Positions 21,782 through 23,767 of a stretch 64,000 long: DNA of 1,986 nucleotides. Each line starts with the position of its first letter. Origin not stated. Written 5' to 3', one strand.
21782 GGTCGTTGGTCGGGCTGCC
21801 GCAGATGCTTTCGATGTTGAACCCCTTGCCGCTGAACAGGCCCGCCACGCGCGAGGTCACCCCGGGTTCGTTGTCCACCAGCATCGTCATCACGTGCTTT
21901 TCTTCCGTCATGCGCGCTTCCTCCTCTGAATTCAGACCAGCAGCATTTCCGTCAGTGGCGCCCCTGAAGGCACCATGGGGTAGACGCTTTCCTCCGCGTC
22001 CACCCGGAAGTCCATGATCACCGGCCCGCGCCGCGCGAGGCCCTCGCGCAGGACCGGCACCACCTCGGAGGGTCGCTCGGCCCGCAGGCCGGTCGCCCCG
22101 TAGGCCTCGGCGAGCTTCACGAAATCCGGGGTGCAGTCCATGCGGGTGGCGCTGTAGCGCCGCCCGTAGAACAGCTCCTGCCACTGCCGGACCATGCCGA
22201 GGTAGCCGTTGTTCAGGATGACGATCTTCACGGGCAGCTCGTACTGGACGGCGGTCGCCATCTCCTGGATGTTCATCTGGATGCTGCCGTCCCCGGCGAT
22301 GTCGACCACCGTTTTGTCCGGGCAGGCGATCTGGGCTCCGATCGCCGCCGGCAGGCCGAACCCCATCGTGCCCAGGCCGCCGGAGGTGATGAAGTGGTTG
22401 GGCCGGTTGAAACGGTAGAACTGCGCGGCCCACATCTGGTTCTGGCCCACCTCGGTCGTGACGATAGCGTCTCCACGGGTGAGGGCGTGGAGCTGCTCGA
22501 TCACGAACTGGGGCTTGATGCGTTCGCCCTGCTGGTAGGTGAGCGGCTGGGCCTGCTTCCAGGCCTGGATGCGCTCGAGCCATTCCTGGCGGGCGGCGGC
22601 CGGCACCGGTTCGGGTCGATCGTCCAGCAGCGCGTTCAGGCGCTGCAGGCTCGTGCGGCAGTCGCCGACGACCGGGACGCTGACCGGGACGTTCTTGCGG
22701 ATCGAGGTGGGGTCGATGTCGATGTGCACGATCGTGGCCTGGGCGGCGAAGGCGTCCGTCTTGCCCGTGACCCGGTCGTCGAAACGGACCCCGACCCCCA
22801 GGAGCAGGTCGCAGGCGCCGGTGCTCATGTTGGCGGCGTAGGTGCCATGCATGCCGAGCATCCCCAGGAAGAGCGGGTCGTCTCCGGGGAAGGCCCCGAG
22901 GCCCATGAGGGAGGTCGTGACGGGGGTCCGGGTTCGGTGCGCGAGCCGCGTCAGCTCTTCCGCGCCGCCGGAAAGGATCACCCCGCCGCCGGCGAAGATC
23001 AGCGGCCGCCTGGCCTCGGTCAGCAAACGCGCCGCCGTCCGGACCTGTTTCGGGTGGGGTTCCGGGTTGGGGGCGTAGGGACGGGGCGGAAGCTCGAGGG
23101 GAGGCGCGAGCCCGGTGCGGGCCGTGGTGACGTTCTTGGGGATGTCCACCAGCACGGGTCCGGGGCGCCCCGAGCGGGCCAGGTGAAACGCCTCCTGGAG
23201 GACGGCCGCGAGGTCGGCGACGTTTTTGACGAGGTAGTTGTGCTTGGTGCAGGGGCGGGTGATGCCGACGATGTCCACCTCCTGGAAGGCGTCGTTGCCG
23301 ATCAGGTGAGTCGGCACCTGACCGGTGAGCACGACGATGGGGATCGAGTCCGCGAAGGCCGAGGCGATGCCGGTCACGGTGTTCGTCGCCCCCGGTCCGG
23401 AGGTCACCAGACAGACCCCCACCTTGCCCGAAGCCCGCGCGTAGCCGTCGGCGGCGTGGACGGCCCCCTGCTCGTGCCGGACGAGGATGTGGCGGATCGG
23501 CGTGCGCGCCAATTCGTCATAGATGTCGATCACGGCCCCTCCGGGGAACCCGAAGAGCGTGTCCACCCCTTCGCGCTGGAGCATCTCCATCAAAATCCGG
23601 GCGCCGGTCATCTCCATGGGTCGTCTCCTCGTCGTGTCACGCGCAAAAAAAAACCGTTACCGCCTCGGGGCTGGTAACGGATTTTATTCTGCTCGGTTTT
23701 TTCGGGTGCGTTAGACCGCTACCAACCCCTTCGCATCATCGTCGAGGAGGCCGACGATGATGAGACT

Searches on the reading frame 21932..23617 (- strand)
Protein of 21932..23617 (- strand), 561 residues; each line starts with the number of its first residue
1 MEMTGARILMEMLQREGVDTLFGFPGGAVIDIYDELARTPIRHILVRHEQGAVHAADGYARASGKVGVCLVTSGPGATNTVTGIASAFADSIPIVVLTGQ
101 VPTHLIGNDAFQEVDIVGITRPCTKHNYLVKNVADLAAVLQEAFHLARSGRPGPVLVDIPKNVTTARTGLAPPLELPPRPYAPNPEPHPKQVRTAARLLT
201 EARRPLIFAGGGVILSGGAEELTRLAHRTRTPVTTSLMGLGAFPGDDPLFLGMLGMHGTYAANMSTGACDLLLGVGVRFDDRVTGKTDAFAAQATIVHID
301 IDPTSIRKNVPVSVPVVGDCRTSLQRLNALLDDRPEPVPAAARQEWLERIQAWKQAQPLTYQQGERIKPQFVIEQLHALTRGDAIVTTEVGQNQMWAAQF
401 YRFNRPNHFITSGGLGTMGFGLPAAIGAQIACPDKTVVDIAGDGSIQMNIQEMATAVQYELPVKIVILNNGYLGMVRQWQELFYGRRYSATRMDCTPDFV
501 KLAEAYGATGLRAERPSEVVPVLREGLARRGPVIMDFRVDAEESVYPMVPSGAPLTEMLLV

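Call 8: search_protein_families(library=ncbifam, proteins=[window:21932-23617:-])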
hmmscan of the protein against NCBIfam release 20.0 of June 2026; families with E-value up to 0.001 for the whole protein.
window:21932-23617:- (561 aa): 54 families (the best 25 are shown)
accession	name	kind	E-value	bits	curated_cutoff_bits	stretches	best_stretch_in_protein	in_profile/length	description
TIGR00118.1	acolac_lg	equivalog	9e-252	836.5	538.35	1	3-559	1-554/557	biosynthetic-type acetolactate synthase large subunit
NF004710.0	PRK06048.1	equivalog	2.3e-250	831.8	976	1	2-559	7-557/561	acetolactate synthase large subunit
NF006581.0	PRK09107.1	equivalog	6.1e-235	781.1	974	1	2-560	10-574/595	acetolactate synthase 3 large subunit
NF005228.0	PRK06725.1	equivalog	8e-229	760.6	991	1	2-560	15-566/571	acetolactate synthase large subunit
NF005409.0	PRK06965.1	equivalog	7.6e-226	751.1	1035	1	2-560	20-582/587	acetolactate synthase 3 catalytic subunit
NF005824.0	PRK07710.1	equivalog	2.1e-221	736.2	976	1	2-559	16-568/573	acetolactate synthase large subunit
NF005651.0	PRK07418.1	subfamily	1.1e-220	734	942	1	2-559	18-579/617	acetolactate synthase large subunit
NF006319.0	PRK08527.1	equivalog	2.2e-220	732.9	905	1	1-560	2-559/565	acetolactate synthase large subunit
NF004919.0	PRK06276.1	equivalog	5.5e-216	718.4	866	1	3-559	1-557/582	acetolactate synthase large subunit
NF005860.0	PRK07789.1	equivalog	2.3e-213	710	881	1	2-554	33-593/615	acetolactate synthase large subunit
NF005058.0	PRK06466.1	equivalog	2.7e-213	709.6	951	1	3-560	4-568/574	acetolactate synthase 3 large subunit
NF006525.0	PRK08979.1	equivalog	4.8e-205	682.3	1084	1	3-560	4-566/572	acetolactate synthase 3 large subunit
NF006524.0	PRK08978.1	equivalog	1.1e-203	677.5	738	1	3-559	1-544/548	acetolactate synthase 2 catalytic subunit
NF005936.0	PRK07979.1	equivalog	8.9e-203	674.7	1080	1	3-560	3-568/574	acetolactate synthase 3 large subunit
NF005364.0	PRK06882.1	equivalog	4.6e-202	672.4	1083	1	3-560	4-566/574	acetolactate synthase 3 large subunit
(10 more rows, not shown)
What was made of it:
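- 21932..23630 (-): ilvB with its Shine-Dalgarno GAGGAG (23630-23625) and ATG at 23617. It is the first structural gene under the attenuator. TIGR00118, 836 bits (call 8).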

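Call 9: find_encoding_contigs(protein=window:21932-23617:-, flank=3000, max_places=6)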
Protein window:21932-23617:- (561 aa): 1 contig read that carries it; 1 place shown.
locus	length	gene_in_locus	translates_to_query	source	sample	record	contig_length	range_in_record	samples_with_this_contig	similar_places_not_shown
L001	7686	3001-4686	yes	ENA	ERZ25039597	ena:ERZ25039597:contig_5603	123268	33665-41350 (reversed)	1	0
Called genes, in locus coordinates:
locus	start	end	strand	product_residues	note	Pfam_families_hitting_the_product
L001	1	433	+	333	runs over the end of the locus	PF02481:DNA_processg_A, PF17782:WHD_DprA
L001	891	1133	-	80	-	-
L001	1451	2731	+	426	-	PF01131:Topoisom_bac, PF01396:Zn_ribbon_Top1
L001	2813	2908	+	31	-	-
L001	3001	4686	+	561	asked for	PF02776:TPP_enzyme_N, PF00205:TPP_enzyme_M, PF02775:TPP_enzyme_C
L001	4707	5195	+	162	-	PF01842:ACT, PF22629:ACT_AHAS_ss, PF13710:ACT_5 (weak), PF10369:ALS_ss_C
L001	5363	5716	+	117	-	PF07991:KARI_N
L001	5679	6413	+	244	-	PF07991:KARI_N, PF01450:KARI_C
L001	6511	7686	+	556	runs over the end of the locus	PF00682:HMGL-like, PF22617:HCS_D2, PF08502:LeuA_dimer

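Call 10: find_related_loci(query=window:21932-23617:-, collection=genome_contigs, flank=2500)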
Query window:21932-23617:- (561 aa) in genome_contigs; peptide patterns used: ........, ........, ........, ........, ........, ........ (x = any residue, [..] = any of these).
600 stretches matched a pattern (row limit reached: there are more); 599 encode a relative of the query (tblastn E <= 1e-3); the best 80 are kept; 80 distinct loci.
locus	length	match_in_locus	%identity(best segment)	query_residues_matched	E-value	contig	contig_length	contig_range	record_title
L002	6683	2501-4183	99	1-561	0e+0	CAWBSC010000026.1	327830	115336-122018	MAG: uncultured delta proteobacterium isolate MFD01872.bin.2.29 genome assembly, contig: contig_97279, whole genome shot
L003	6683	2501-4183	73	1-561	0e+0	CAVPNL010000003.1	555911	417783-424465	MAG: uncultured delta proteobacterium isolate MFD09779.bin.2.131 genome assembly, contig: contig_13951, whole genome sho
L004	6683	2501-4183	72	1-561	0e+0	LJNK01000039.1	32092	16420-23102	MAG: Deltaproteobacteria bacterium SG8_13 WOR_8-12_820, whole genome shotgun sequence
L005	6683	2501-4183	75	2-561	0e+0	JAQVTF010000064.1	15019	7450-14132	MAG: Desulfobacteraceae bacterium isolate STF1_291 NODE_10914_length_15019_cov_4.533508_Sandtown_F1, whole genome shotgu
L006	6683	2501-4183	71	1-561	0e+0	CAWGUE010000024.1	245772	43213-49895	MAG: uncultured delta proteobacterium isolate MFD09779.bin.1.212 genome assembly, contig: contig_57910, whole genome sho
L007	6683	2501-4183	71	1-561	0e+0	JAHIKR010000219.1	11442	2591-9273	MAG: Proteobacteria bacterium isolate KR13_N1.mb.65 KR13_N1.mb.65_k141_128716, whole genome shotgun sequence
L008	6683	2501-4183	73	1-561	0e+0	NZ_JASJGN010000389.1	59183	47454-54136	MAG: Desulfosarcina sp. isolate ChS5.bin.72 ChesSed_k141_1395060, whole genome shotgun sequence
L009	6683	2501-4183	70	1-561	0e+0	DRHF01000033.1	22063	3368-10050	MAG TPA_asm: Desulfobacterales bacterium isolate HyVt-363 HyVt-363_k145_15225, whole genome shotgun sequence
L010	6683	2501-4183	70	1-561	0e+0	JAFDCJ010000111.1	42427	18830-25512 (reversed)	MAG: Deltaproteobacteria bacterium isolate MB3D_Bin_18 MB3D_Bin_18_MB3D_0306_000000517396, whole genome shotgun sequence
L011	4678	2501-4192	70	1-560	0e+0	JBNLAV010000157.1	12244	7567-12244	MAG: Desulfobacteraceae bacterium isolate C2.bin.44.orig k141_1398065, whole genome shotgun sequence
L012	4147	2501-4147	73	2-549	0e+0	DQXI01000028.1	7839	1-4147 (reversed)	MAG TPA_asm: Desulfobacteraceae bacterium isolate HyVt-13 Ga0136651_10004266, whole genome shotgun sequence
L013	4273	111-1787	71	3-561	0e+0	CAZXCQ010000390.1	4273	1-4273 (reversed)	MAG TPA_asm: uncultured Desulfobacteraceae bacterium isolate SRP323688_co1_244 genome assembly, contig: NODE_27575_lengt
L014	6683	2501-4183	69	1-561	0e+0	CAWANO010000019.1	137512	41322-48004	MAG: uncultured delta proteobacterium isolate MFD03804.bin.1.2 genome assembly, contig: contig_84487, whole genome shotg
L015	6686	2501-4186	69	1-561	0e+0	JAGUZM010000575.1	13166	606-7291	MAG: Deltaproteobacteria bacterium isolate DeMMO6_18 c_000000056587, whole genome shotgun sequence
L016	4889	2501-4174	68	3-560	0e+0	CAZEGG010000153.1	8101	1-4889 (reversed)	MAG TPA_asm: uncultured Desulfobacteraceae bacterium isolate binchicken_co150_295 genome assembly, contig: NODE_23308_le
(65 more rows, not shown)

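Call 24: find_related_loci(query=window:21932-23617:-, collection=metagenome_contigs, flank=1500)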
Query window:21932-23617:- (561 aa) in metagenome_contigs; peptide patterns used: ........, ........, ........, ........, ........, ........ (x = any residue, [..] = any of these).
600 stretches matched a pattern (row limit reached: there are more); 599 encode a relative of the query (tblastn E <= 1e-3); the best 80 are kept; 80 distinct loci.
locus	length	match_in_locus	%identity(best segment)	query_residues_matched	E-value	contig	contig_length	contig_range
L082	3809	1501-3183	90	1-561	0e+0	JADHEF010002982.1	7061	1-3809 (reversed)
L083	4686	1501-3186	71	1-561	0e+0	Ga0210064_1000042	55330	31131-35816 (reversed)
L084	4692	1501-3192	70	1-560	0e+0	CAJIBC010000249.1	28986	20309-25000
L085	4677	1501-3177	72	3-561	0e+0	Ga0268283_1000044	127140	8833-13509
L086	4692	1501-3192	70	1-560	0e+0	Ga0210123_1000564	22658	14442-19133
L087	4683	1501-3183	68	1-561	0e+0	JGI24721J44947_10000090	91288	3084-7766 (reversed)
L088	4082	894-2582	64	1-561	0e+0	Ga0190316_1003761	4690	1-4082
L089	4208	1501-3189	64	1-561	0e+0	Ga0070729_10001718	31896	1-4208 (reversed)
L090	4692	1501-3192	68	1-560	0e+0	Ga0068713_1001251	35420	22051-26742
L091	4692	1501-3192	66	1-561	0e+0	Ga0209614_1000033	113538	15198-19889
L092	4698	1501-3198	64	1-561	0e+0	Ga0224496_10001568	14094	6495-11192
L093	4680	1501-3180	63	1-560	0e+0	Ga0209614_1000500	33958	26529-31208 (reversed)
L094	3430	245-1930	61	1-561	0e+0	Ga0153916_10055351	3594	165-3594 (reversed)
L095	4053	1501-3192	62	3-561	0e+0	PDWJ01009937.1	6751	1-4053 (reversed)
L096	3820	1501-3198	63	1-561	0e+0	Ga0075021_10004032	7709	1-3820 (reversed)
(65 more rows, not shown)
